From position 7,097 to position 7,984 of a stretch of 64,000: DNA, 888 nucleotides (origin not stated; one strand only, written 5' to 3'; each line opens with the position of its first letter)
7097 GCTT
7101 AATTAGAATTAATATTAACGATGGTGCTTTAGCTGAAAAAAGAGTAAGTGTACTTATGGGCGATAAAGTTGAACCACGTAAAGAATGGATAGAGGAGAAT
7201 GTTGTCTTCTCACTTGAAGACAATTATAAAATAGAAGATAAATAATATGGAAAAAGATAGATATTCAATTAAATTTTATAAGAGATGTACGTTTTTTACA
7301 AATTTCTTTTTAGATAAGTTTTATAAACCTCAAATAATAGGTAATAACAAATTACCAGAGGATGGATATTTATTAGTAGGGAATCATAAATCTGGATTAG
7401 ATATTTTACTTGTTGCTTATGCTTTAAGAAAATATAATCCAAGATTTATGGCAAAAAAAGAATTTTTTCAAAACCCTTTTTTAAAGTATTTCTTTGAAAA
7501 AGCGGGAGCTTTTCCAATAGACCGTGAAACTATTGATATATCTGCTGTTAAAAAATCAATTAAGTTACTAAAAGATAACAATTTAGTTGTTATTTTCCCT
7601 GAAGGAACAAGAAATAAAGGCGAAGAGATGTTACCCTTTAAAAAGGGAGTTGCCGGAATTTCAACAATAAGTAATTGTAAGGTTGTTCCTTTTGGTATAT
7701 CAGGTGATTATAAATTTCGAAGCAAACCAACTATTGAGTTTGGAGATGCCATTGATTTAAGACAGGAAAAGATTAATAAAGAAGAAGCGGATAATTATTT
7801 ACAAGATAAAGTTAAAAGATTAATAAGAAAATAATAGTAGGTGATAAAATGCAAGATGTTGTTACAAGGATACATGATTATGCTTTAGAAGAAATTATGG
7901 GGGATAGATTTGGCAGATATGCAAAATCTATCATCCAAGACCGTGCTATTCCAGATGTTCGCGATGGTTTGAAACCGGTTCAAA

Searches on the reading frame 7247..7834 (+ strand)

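Call 53: search_protein_families(library=pfam, proteins=[window:7247-7834:+], max_evalue=0.00001)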
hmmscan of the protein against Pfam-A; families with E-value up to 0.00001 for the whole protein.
window:7247-7834:+ (195 aa): 1 family
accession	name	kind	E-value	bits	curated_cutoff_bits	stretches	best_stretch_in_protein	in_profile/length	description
PF01553.26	Acyltransferase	-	1.5e-28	99.7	23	1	30-152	4-132/132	Acyltransferase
